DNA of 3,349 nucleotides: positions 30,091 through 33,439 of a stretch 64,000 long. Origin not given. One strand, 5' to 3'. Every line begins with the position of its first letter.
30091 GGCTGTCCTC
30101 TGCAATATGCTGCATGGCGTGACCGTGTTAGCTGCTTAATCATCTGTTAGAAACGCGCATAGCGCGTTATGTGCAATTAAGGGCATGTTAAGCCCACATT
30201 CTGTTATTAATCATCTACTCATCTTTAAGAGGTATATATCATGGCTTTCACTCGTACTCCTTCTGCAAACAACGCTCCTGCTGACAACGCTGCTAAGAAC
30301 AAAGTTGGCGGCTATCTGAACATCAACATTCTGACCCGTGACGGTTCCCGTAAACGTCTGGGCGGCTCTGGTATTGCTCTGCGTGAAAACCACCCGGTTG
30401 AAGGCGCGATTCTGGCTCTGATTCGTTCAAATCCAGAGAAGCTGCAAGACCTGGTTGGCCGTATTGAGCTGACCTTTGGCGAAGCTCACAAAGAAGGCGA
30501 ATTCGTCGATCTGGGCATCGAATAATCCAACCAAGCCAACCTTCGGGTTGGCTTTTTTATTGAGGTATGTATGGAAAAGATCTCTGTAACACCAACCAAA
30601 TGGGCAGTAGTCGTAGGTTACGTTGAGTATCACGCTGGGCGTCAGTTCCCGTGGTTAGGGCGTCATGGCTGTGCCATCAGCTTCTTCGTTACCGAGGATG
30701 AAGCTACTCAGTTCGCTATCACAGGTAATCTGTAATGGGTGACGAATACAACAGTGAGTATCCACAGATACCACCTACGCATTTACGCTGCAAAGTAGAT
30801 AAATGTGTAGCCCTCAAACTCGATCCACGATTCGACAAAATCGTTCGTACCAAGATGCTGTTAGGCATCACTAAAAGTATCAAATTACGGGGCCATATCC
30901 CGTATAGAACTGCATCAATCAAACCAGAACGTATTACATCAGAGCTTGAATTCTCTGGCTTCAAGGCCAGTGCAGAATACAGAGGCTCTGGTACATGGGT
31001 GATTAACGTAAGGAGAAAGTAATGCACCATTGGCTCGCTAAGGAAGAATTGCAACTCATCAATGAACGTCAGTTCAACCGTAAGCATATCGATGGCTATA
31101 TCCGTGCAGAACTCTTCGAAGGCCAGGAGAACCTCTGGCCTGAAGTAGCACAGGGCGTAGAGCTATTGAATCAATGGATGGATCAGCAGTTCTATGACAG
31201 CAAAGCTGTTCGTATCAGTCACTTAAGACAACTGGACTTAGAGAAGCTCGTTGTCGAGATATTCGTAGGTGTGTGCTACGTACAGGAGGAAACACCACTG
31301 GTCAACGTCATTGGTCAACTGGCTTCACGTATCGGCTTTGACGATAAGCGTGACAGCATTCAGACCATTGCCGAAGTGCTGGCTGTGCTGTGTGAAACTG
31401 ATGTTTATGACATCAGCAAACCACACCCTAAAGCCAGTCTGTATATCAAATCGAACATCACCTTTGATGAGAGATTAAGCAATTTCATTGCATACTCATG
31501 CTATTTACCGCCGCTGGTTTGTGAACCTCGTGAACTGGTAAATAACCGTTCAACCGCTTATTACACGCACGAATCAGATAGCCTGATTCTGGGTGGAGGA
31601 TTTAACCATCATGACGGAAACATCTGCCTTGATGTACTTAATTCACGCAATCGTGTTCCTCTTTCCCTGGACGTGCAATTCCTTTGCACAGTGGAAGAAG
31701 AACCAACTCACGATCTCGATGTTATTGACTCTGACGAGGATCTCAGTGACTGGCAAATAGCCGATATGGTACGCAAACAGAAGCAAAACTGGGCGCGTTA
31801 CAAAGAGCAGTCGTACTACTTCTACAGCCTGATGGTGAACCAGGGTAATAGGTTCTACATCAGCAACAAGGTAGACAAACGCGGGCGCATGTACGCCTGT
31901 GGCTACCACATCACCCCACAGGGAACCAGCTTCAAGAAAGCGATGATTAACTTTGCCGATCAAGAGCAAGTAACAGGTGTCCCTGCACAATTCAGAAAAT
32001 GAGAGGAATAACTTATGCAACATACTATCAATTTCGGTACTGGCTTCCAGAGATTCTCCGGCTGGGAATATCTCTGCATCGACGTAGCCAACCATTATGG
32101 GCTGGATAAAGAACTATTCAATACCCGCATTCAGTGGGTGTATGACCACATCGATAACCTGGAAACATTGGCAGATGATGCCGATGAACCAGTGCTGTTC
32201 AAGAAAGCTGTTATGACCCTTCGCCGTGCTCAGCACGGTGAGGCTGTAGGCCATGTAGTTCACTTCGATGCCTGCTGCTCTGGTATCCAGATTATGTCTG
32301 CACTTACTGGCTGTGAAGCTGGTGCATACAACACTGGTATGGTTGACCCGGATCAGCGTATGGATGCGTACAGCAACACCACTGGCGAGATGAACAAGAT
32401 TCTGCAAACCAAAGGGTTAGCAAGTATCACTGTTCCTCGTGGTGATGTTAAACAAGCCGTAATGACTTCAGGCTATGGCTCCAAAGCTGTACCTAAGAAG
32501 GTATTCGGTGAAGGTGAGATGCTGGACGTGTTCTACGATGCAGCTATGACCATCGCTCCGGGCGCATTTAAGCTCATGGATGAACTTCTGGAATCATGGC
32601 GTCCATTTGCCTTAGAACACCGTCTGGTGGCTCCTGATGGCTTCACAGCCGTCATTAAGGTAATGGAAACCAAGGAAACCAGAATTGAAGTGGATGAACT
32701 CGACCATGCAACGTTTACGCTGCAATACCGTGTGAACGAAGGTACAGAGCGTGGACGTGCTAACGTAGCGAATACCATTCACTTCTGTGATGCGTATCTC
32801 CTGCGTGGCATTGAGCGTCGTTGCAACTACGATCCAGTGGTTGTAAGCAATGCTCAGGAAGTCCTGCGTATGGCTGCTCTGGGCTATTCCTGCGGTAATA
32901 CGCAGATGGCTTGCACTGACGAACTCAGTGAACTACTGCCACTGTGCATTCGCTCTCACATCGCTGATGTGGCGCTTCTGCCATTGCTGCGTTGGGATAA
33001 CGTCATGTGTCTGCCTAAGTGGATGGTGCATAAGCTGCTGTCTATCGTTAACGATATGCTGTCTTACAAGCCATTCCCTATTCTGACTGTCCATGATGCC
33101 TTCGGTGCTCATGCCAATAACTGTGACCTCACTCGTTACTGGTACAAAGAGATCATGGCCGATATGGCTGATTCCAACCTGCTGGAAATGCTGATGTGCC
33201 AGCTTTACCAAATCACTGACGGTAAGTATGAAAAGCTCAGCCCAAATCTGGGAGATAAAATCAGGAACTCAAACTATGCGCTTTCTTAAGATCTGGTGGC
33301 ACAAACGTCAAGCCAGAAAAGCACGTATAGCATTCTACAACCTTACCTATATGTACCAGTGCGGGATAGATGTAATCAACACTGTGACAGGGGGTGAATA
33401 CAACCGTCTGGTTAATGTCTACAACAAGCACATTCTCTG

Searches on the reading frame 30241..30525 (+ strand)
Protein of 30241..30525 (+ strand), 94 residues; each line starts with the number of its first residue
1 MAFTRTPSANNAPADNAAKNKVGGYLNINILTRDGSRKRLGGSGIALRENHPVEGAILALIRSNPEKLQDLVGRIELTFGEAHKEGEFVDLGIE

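Call 20: search_solved_structures(query=window:30241-30525:+, max_evalue=10, show_alignments=2)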
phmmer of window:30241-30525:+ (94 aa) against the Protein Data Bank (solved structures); distinct sequences matched with E-value up to 10: 3.
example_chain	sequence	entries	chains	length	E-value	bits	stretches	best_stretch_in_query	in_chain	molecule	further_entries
6nkm_A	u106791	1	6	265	1.5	12.6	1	43-81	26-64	Short chain dehydrogenase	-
6nkk_A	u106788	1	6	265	1.5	12.6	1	43-81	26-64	Short chain dehydrogenase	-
6qlc_A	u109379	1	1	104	1.6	12.5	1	11-46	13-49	ssDNA binding RNA Polymerase cofactor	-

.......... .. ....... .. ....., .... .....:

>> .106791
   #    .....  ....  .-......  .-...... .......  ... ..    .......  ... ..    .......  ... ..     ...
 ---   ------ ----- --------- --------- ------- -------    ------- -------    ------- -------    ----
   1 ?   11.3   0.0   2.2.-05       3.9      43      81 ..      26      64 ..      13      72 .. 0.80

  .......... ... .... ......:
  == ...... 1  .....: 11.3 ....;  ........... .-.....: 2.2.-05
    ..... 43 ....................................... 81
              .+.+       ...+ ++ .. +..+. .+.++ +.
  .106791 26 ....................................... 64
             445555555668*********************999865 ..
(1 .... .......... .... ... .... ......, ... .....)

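Call 21: search_protein_families(library=phrogs, proteins=[window:30241-30525:+], max_evalue=0.01)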
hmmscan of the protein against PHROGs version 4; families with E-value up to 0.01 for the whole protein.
window:30241-30525:+ (94 aa): 2 families
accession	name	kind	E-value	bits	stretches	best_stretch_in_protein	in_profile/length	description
phrog_6271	-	moron, auxiliary metabolic gene and host takeover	1.7e-15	58.1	1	1-87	1-91/96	toxin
phrog_18082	-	unknown function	0.0049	18.2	1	11-59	6-52/77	-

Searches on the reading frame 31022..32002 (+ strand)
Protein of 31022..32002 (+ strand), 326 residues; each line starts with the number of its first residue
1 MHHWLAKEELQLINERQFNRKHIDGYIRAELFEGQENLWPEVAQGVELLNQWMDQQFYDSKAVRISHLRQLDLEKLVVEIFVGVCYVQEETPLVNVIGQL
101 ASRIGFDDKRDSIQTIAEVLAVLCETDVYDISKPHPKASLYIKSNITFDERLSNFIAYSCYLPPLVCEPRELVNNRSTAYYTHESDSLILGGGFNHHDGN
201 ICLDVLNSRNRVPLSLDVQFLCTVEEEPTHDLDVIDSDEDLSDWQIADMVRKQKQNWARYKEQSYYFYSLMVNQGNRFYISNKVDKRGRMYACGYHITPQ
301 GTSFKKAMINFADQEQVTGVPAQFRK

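Call 21: search_protein_families(library=phrogs, proteins=[window:31022-32002:+], max_evalue=0.01)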
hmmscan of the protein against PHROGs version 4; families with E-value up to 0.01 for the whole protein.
window:31022-32002:+ (326 aa): 2 families
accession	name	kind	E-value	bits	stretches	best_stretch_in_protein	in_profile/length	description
phrog_2166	-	DNA, RNA and nucleotide metabolism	2e-112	377.6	1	2-326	13-328/505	N4-like RNA polymerase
phrog_414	-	DNA, RNA and nucleotide metabolism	1.1e-11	44.7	1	150-318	222-424/816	RNA polymerase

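Call 58: find_related_loci(query=A2, collection=viral_contigs, flank=9000)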
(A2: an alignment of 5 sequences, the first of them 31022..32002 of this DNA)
Query A2 (326 aa) in viral_contigs; peptide patterns used: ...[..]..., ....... (x = any residue, [..] = any of these).
112 stretches matched a pattern; 25 encode a relative of the query (tblastn E <= 1e-3); 25 distinct loci.
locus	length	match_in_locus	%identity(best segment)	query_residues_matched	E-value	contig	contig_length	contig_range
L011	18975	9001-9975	81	2-326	0e+0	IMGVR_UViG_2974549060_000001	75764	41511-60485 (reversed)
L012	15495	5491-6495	68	1-325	5e-160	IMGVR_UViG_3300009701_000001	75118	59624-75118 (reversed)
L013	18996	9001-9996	67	2-325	8e-152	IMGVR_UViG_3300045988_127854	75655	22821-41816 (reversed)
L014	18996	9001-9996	67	2-325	5e-152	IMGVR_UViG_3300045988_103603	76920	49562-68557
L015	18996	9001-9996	67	2-325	3e-151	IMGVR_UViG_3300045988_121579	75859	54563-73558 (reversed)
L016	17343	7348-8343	67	2-325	2e-151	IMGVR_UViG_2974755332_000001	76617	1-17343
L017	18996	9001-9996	66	2-325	7e-151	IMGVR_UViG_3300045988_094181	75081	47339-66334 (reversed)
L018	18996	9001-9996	66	2-325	1e-150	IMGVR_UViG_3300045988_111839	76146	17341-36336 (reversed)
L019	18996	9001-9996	66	2-325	2e-149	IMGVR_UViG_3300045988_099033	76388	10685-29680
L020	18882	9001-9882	50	11-323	5e-98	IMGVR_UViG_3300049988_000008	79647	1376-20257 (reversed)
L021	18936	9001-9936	47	1-324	1e-95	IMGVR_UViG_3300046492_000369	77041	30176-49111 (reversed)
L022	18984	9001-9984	47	1-324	4e-93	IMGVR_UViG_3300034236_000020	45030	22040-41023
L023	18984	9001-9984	47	1-324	4e-93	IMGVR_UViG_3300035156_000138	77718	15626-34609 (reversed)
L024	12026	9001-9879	48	10-321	2e-90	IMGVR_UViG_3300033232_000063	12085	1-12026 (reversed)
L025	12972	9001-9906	46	1-321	1e-89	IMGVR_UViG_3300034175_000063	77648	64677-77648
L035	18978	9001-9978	100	1-326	0e+0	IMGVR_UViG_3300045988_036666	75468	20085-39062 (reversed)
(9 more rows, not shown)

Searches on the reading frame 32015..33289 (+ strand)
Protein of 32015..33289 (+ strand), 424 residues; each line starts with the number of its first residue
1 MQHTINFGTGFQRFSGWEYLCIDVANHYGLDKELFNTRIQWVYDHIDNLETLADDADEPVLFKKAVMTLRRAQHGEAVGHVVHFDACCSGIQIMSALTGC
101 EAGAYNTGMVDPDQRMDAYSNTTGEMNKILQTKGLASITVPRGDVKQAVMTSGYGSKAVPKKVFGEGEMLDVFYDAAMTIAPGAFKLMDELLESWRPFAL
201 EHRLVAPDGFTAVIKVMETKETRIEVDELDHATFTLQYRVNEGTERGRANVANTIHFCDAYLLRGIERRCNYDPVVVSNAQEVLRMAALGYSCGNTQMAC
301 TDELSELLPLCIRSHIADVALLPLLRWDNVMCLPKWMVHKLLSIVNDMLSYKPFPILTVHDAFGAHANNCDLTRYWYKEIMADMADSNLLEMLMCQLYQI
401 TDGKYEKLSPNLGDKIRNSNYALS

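Call 21: search_protein_families(library=phrogs, proteins=[window:32015-33289:+], max_evalue=0.01)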
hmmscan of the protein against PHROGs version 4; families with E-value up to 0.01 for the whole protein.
window:32015-33289:+ (424 aa): 4 families
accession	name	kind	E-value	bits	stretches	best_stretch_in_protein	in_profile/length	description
phrog_2051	-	DNA, RNA and nucleotide metabolism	4.4e-149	497.9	1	11-424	1-401/401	RNA polymerase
phrog_414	-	DNA, RNA and nucleotide metabolism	4e-35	122.3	1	15-157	426-595/816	RNA polymerase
phrog_20599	-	DNA, RNA and nucleotide metabolism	1.8e-32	113.2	1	12-133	2-125/149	RNA polymerase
phrog_2166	-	DNA, RNA and nucleotide metabolism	6.4e-08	32.8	1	18-133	325-453/505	N4-like RNA polymerase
